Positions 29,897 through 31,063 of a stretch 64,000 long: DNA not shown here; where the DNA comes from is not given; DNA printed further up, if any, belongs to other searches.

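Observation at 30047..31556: Orphan radical SAM enzyme encoded directly downstream of the RNR repressor NrdR, with no ribonucleotide reductase gene nearby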

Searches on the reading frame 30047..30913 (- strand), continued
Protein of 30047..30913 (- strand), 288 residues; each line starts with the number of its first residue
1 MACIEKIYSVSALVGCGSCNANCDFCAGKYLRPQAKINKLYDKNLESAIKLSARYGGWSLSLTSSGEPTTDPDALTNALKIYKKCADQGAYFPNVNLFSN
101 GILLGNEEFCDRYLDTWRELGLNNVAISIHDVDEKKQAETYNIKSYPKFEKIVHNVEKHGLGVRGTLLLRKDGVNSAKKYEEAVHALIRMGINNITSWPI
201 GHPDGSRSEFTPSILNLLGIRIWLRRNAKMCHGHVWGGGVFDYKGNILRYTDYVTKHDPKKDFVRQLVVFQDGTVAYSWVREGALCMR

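Call 33: fold_search(model_id=the predicted structure, library=pdb)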
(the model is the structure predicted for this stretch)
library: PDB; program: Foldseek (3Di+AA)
matches with E <= 10: 1812; with E <= 0.001: 167
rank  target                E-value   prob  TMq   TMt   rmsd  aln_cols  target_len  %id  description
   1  2fb2_A                3.0e-10  1.00  0.65  0.58   5.0       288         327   14  Structure of the MoaA Arg17/266/268/Ala triple mutant (released 2006-05-09)
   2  2fb2_B                3.3e-10  1.00  0.64  0.58   5.5       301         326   14  Structure of the MoaA Arg17/266/268/Ala triple mutant (released 2006-05-09)
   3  1tv7_A                7.7e-10  1.00  0.67  0.60   5.1       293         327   15  Structure of the S-adenosylmethionine dependent Enzyme MoaA (released 2004-08-31)
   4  1tv7_B                1.3e-09  1.00  0.61  0.55   5.8       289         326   16  Structure of the S-adenosylmethionine dependent Enzyme MoaA (released 2004-08-31)
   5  9dfn                  4.1e-09  1.00  0.63  0.64   4.7       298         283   15  X-ray crystal structure of the second viperin-like enzyme from Trichoderma virens with bound CTP and SAM (released 2025-02-19)
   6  6efn                  1.2e-08  1.00  0.56  0.44   5.9       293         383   17  Structure of a RiPP maturase, SkfB (released 2018-10-24)
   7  7n7i_A                2.1e-08  1.00  0.60  0.61   5.3       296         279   14  X-ray crystal structure of Viperin-like enzyme from Trichoderma virens (released 2021-06-30)
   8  9dfu                  2.1e-08  1.00  0.60  0.61   4.9       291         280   14  X-ray crystal structure of the second Viperin-like enzyme from T. virens variant F40H with bound CTP and SAM (released 2025-02-19)
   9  6c8v                  3.5e-08  1.00  0.52  0.49   6.4       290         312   16  X-ray structure of PqqE from Methylobacterium extorquens (released 2018-02-14)
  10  5vsl_A                3.7e-08  1.00  0.61  0.66   4.8       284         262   14  Crystal structure of viperin with bound [4Fe-4S] cluster and S-adenosylhomocysteine (SAH) (released 2017-06-14)
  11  9dfw_B                4.4e-08  1.00  0.56  0.55   3.7       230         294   16  X-ray crystal structure of an engineered Viperin-like enzyme from T. virens with bound CTP and SAM (released 2025-02-12)
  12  5v1q_A                6.8e-08  1.00  0.56  0.40   5.5       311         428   13  Crystal structure of Streptococcus suis SuiB (released 2017-08-30)
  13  9dfw_C                7.2e-08  1.00  0.56  0.57   3.9       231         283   16  X-ray crystal structure of an engineered Viperin-like enzyme from T. virens with bound CTP and SAM (released 2025-02-12)
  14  9dgw_B                8.1e-08  1.00  0.55  0.56   3.9       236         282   16  X-ray crystal structure of the Viperin-like enzyme from T. virens with bound CTP and SAM (released 2025-02-12)
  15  8ai6_B                8.5e-08  1.00  0.51  0.46   8.3       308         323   15  Crystal structure of radical SAM epimerase EpeE D210A mutant from Bacillus subtilis with [4Fe-4S] clusters, S-adenosyl (released 2024-01-10)
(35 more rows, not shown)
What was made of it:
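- On NrdG / PFL-AE activases: The closest are MoaA and viperin (call 33).
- The best PDB matches are MoaA (TM 0.65-0.67) and viperins (call 33).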

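Call 34: search_protein_families(library=phrogs, proteins=[window:30047-30913:-, L001:8855-9655:+, L001:6083-6922:-, L009:5461-5982:+, L009:7728-8447:+, L001:9714-10301:+, L001:10306-10887:+, P0148, P0164], max_evalue=0.001)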
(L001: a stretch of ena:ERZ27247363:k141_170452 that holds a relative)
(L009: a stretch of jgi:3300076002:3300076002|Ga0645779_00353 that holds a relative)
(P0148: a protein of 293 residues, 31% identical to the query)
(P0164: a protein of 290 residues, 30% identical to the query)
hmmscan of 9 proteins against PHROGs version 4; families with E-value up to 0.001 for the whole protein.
window:30047-30913:- (288 aa): 0 families

L001:8855-9655:+ (266 aa): 1 family
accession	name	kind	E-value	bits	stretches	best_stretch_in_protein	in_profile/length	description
phrog_27238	-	other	3e-05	24.4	1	16-194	33-195/338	radical SAM domain-containing protein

L001:6083-6922:- (279 aa): 0 families

L009:5461-5982:+ (173 aa): 1 family
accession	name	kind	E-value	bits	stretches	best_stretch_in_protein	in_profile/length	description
phrog_6660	-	unknown function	6.1e-30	105.2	1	16-165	1-150/157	-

L009:7728-8447:+ (239 aa): 0 families

L001:9714-10301:+ (195 aa): 0 families

L001:10306-10887:+ (193 aa): 0 families

P0148 (293 aa): 3 families
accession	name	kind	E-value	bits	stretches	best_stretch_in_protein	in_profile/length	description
phrog_1802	-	other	8e-06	26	1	3-165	43-209/556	radical SAM domain-containing protein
phrog_21308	-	other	4.1e-05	22.9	1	14-99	422-503/735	radical SAM domain-containing protein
phrog_2076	-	moron, auxiliary metabolic gene and host takeover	0.0005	20.6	1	15-107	41-131/247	QueE-like radical SAM domain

P0164 (290 aa): 2 families
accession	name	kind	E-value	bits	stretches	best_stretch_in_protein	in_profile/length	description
phrog_2076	-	moron, auxiliary metabolic gene and host takeover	7.1e-08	33.2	1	15-119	41-140/247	QueE-like radical SAM domain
phrog_1802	-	other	4.1e-06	26.9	1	12-214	51-267/556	radical SAM domain-containing protein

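Call 35: search_dna_similar(query=window:30047-30913:-, collection=phages, mode=protein, max_evalue=0.001, max_rows=20)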
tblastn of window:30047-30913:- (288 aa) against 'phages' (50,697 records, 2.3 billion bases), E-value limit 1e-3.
Records with a match: 7; places in all: 7; records where one place covers at least 80% of the query: 0.
Best place of each record, by identity: <60% 7.
By first word of the organism name: Erwinia 7.
By host as written in the record: Erwinia amylovora 7.
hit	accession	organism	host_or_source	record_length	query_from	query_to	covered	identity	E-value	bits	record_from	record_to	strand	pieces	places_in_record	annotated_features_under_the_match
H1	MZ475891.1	Erwinia phage pEa_SNUABM_13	Erwinia amylovora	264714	18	151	47%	30.6%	1e-4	49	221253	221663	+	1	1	hypothetical protein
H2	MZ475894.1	Erwinia phage pEa_SNUABM_46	Erwinia amylovora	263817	18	151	47%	30.6%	1e-4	49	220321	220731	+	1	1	hypothetical protein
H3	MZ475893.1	Erwinia phage pEa_SNUABM_45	Erwinia amylovora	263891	18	151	47%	30.6%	1e-4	49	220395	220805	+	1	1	hypothetical protein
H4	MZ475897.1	Erwinia phage pEa_SNUABM_21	Erwinia amylovora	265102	18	151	47%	30.6%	1e-4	49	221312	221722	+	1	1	hypothetical protein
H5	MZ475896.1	Erwinia phage pEa_SNUABM_7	Erwinia amylovora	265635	18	151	47%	29.9%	3e-4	48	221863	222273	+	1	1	hypothetical protein (x2)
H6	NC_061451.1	Erwinia phage pEa_SNUABM_7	Erwinia amylovora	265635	18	151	47%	29.9%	3e-4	48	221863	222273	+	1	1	hypothetical protein (x2)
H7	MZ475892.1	Erwinia phage pEa_SNUABM_34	Erwinia amylovora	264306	18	151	47%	29.9%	4e-4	48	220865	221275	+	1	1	hypothetical protein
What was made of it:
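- Tried and rejected: GenBank phages: only weak 30% matches (call 35).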

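Call 45: search_protein_families(library=padloc, proteins=[window:30047-30913:-, L001:8855-9655:+, L012:8595-9332:+, L012:9329-9850:+, L012:8107-8598:+, L001:7026-7535:+, L001:7532-8014:+, L001:6083-6922:-, L009:5461-5982:+], max_evalue=0.01)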
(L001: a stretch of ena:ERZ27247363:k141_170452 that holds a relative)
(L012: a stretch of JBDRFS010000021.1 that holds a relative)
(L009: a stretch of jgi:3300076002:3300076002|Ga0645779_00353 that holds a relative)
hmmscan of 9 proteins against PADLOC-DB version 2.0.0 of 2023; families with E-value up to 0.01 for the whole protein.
window:30047-30913:- (288 aa): 2 families
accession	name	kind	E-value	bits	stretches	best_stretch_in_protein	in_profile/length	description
PDLC02904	pVip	-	0.00018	19.1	1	18-160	12-140/262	Viperins associated with kinases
PDLC02903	pVip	-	0.00061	17.3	1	18-139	9-110/257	Viperins not associated with kinases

L001:8855-9655:+ (266 aa): 0 families

L012:8595-9332:+ (245 aa): 2 families
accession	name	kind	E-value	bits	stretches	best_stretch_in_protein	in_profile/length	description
PDLC02904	pVip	-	3.9e-09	34.4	1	10-105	11-112/262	Viperins associated with kinases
PDLC02903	pVip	-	9.3e-09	33.1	1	9-84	7-80/257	Viperins not associated with kinases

L012:9329-9850:+ (173 aa): 0 families

L012:8107-8598:+ (163 aa): 3 families
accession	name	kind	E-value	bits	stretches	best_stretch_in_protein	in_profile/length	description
PDLC02911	VakA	-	0.00036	19.1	0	5-29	3-27/163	-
PDLC00265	PtuA1|PtuA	-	0.0017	15.5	1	8-62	34-88/479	AAA ATPase domain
PDLC04690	PDC-M51B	-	0.006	14.3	0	7-28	5-26/191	-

L001:7026-7535:+ (169 aa): 0 families

L001:7532-8014:+ (160 aa): 0 families

L001:6083-6922:- (279 aa): 1 family
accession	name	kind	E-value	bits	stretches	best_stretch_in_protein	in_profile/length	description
PDLC01434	CasR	-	0.004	15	1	2-45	126-168/191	"CAS-I,CAS-II,CAS-III,CAS-IV,CAS-V,CAS-VI; associated_signaling"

L009:5461-5982:+ (173 aa): 0 families
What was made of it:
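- On Viperin / pVip: PADLOC pVip models score 19.1 and 17.3 bits (call 45).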

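Call 46: search_protein_families(library=pfam, proteins=[L012:8595-9332:+, L012:9329-9850:+, L012:8107-8598:+, L020:8807-9373:+, L022:7014-7433:+, L030:8669-9262:+, L030:9410-9940:+], max_evalue=0.01)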
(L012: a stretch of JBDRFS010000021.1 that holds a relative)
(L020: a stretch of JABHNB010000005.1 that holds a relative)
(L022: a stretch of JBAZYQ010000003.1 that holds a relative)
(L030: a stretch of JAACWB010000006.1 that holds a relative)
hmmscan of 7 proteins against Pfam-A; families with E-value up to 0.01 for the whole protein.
L012:8595-9332:+ (245 aa): 1 family
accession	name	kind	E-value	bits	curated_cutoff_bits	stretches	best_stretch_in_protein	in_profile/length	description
PF04055.27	Radical_SAM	-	9.1e-09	36.1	29.5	1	10-83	5-87/166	Radical SAM superfamily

L012:9329-9850:+ (173 aa): 1 family
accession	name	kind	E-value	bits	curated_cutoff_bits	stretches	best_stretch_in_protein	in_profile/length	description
PF22769.1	DCD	-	1.2e-37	129.9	27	1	2-144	1-152/153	dCTP deaminase-like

L012:8107-8598:+ (163 aa): 4 families
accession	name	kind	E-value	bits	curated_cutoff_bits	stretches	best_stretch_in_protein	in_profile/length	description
PF02223.23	Thymidylate_kin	-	5.5e-06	26.6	27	0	53-149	80-179/185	Thymidylate kinase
PF13521.12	AAA_28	-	8e-06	26.6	27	0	28-140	47-151/164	AAA domain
PF01712.25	dNK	-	0.0011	19.2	27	0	7-31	1-25/203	Deoxynucleoside kinase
PF13238.12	AAA_18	-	0.0051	17.7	29.4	0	7-47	1-32/128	AAA domain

L020:8807-9373:+ (188 aa): 0 families

L022:7014-7433:+ (139 aa): 0 families

L030:8669-9262:+ (197 aa): 2 families
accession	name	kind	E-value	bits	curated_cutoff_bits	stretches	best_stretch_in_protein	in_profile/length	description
PF06941.18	NT5C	-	1.9e-06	28.3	24.8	1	13-195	4-173/180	5' nucleotidase, deoxy (Pyrimidine), cytosolic type C protein (NT5C)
PF00702.32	Hydrolase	-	0.00045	21.1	26.4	0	11-114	2-136/191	haloacid dehalogenase-like hydrolase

L030:9410-9940:+ (176 aa): 14 families
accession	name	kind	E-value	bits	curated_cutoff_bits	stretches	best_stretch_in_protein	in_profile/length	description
PF13238.12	AAA_18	-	1.3e-06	29.3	29.4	1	20-116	1-111/128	AAA domain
PF00004.35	AAA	-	4.1e-05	24.5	21.2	1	22-54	3-35/131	ATPase family associated with various cellular activities (AAA)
PF01202.28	SKI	-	0.00011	22.7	22.1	1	26-67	1-42/159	Shikimate kinase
PF20720.3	nSTAND3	-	0.00019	21.6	27.2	1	18-57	18-61/155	Novel STAND NTPase 3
PF13479.12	AAA_24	-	0.00044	20.6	27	1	19-47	4-32/195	AAA domain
PF13207.12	AAA_17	-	0.00073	20.3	27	1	23-47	1-25/136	AAA domain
PF01695.23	IstB_IS21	-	0.0019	18.1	24.1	1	7-38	82-113/238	IstB-like ATP binding protein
PF13671.12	AAA_33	-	0.002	18.8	27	1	21-57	3-39/143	AAA domain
PF07728.20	AAA_5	-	0.0041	17.6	22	1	22-46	4-29/139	AAA domain (dynein-related subfamily)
PF02224.24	Cytidylate_kin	-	0.0053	16.9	26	1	20-58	1-39/211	Cytidylate kinase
PF13521.12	AAA_28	-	0.0058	17.3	27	1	19-42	1-24/164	AAA domain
PF00910.28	RNA_helicase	-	0.0076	17.2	21.5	0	20-56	1-36/105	RNA helicase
PF13173.12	AAA_14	-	0.0089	16.5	27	0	21-72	6-57/129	AAA domain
PF13191.12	AAA_16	-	0.01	16.8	32.6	0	20-44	27-51/167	AAA ATPase domain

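Call 49: find_encoding_contigs(protein=P0148, flank=5000, max_places=3)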
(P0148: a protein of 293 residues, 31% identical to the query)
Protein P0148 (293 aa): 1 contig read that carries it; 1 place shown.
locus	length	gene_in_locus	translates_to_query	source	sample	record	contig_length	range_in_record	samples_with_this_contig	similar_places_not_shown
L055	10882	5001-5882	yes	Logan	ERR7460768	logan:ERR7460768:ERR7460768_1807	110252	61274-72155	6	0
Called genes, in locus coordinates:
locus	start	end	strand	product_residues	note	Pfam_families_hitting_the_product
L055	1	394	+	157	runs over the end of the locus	PF01661:Macro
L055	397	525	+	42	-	-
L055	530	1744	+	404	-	PF00478:IMPDH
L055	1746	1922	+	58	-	-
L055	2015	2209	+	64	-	-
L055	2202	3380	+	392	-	PF02749:QRPTase_N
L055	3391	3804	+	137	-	-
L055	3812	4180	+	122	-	-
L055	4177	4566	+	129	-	-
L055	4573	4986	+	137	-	-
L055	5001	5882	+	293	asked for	PF04055:Radical_SAM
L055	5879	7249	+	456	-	PF00709:Adenylsucc_synt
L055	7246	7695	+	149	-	-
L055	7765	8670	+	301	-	-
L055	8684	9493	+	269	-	-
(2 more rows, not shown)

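Call 50: search_solved_structures(query=A1, max_evalue=0.01, show_alignments=4)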
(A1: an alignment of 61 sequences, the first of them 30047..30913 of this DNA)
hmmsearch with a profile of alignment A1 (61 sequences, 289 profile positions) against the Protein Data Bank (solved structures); distinct sequences matched with E-value up to 0.01: 31.
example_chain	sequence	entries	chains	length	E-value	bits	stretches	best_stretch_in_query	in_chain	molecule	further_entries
2fb2_A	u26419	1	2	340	8.2e-13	51.5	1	12-199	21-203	Molybdenum cofactor biosynthesis protein A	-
1tv7_A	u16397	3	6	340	9.7e-13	51.3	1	12-199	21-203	Molybdenum cofactor biosynthesis protein A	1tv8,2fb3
6b4c_A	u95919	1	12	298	2.3e-10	43.5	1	13-221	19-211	Viperin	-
9dgw_A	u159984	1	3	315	2.6e-10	43.3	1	13-221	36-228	Radical SAM core domain-containing protein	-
7n7i_A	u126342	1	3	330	3e-10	43.1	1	13-221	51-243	Viperin-like enzyme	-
9dfw_A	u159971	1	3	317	3.5e-10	42.9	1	13-219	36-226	Radical SAM core domain-containing protein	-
7tol_A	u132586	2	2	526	6.7e-09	38.7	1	12-167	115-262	glycerol dibiphytanyl glycerol tetraether - macrocyclic archaeol synthase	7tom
8ai6_A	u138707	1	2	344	1.9e-08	37.2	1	3-128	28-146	Putative peptide biosynthesis protein YydG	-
8ai3_A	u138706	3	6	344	2e-08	37.2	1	3-128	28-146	Putative peptide biosynthesis protein YydG | Radical SAM core domain-containing protein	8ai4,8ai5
8ai1_A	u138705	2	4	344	2e-08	37.2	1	3-128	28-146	Putative peptide biosynthesis protein YydG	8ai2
8wm2_A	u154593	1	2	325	2.1e-08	37.1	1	7-179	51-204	Fe-S radical SAM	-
9dfn_A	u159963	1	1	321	2.9e-08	36.6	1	12-221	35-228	Radical SAM core domain-containing protein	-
9dfu_A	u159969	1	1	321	3.1e-08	36.5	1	12-221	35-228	Radical SAM core domain-containing protein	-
6c8v_A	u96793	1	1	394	2e-07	33.8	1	13-191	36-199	Coenzyme PQQ synthesis protein E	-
6y1x_A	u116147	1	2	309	4.2e-06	29.5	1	13-137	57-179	Radical SAM domain protein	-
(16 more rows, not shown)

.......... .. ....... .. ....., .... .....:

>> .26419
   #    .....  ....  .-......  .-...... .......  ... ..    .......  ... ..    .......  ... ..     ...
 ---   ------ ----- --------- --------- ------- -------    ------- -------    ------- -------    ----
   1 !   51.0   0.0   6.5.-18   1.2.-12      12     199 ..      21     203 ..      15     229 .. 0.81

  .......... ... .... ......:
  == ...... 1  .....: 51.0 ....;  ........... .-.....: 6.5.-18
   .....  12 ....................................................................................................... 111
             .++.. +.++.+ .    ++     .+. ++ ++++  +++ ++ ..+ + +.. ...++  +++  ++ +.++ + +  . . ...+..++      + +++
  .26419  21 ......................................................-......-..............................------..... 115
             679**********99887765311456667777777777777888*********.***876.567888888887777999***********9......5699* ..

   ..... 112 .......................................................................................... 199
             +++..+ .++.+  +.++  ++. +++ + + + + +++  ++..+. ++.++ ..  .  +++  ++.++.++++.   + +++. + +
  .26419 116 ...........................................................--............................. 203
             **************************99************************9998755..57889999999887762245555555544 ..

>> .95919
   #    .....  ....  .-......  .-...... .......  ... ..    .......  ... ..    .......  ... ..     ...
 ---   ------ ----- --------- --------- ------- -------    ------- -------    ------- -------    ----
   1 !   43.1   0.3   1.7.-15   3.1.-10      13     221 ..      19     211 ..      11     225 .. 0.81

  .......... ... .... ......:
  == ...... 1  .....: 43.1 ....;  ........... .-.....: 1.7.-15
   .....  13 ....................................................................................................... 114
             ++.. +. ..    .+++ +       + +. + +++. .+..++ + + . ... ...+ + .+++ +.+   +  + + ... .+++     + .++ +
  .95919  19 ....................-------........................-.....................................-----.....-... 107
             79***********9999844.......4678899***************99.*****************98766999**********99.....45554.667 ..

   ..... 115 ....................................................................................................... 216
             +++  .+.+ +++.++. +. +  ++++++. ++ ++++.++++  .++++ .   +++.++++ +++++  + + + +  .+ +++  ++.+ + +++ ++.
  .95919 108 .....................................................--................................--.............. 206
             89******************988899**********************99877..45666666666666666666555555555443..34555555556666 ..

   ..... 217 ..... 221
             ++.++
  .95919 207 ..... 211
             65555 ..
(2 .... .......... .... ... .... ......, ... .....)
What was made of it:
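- Closest known: MoaA. Same: It is the best structural match (TM 0.65-0.67, call 33) and the best profile match (E 8e-13, call 50).
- Closest known: Viperin / prokaryotic viperins. Same: The fold class and size are the same (TM about 0.6, calls 33, 50).
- A family profile hits MoaA at E 8e-13 and viperins at 2e-10 (call 50). Viperin is among the best structural and profile matches (calls 33, 50).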
